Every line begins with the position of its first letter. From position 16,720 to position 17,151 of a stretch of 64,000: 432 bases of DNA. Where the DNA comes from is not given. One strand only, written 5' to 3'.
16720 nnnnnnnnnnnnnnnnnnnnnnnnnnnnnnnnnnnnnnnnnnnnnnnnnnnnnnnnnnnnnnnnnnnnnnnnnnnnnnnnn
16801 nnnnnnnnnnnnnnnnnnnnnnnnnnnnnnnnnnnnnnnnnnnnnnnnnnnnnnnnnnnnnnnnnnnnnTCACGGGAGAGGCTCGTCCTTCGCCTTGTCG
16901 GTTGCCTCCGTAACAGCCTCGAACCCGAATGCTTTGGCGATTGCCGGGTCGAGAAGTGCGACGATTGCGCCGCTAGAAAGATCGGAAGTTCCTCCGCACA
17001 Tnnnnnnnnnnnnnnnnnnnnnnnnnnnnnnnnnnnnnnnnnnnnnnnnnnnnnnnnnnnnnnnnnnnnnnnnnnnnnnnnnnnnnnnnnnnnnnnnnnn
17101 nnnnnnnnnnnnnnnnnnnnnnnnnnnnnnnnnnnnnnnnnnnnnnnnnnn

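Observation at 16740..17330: Second high-GC islet: wHTH gene plus coupled 43-codon ORF plus structured element, inside the rplA-rplJ gap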

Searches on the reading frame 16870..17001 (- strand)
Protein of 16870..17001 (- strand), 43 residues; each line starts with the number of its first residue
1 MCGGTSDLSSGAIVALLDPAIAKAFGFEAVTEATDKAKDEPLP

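Call 9: search_protein_families(library=pfam, proteins=[window:16870-17001:-], max_evalue=1)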
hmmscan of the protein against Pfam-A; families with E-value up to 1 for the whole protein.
window:16870-17001:- (43 aa): 0 families

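Call 99: search_protein_families(library=padloc, proteins=[window:16870-17001:-], max_evalue=0.1)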
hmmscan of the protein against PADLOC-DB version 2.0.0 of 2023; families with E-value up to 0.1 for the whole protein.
window:16870-17001:- (43 aa): 0 families
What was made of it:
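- No PADLOC or Pfam hit (calls 9, 99).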

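Call 103: find_homologous_proteins(query=A12, max_evalue=0.1)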
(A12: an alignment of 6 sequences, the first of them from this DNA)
Query A12 (6 sequences) (43 aa, profile of the alignment): 6 proteins with E <= 0.1 among 29 candidates.
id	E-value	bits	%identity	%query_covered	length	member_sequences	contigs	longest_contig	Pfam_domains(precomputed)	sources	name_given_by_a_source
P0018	6.4e-18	82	33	49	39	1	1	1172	-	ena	-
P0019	7.9e-18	82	29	49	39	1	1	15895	-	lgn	-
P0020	9.8e-18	82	29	49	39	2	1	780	-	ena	-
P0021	3.2e-13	67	38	70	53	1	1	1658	-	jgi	jgi:hypothetical protein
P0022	2.6e-10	58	100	100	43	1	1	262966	-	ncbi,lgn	-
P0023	4.7e-9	54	88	100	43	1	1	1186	-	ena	-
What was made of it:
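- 16870..17001 (-): 43-codon "MC" ORF (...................) with a GGAG Shine-Dalgarno 8 nt upstream. It is an optional part of the module. They occur only at this locus (call 103).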

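Call 104: find_encoding_contigs(protein=P0023, flank=3000, max_places=3)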
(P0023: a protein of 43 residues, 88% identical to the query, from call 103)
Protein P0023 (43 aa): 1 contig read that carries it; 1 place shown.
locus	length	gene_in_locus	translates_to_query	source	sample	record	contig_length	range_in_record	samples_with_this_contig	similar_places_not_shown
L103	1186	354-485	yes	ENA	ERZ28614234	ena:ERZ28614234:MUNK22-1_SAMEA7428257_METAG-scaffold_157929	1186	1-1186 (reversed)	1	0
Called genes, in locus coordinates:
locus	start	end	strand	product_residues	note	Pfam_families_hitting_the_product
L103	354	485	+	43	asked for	-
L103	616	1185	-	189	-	?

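Call 105: find_encoding_contigs(protein=P0020, flank=3000, max_places=3)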
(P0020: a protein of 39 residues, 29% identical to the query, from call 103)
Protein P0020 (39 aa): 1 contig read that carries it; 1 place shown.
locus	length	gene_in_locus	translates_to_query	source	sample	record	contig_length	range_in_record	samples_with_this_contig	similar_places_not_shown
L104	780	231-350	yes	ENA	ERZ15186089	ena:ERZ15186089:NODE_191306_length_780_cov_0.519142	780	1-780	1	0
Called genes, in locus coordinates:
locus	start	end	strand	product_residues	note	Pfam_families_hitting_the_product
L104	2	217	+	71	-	?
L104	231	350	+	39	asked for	-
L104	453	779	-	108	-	?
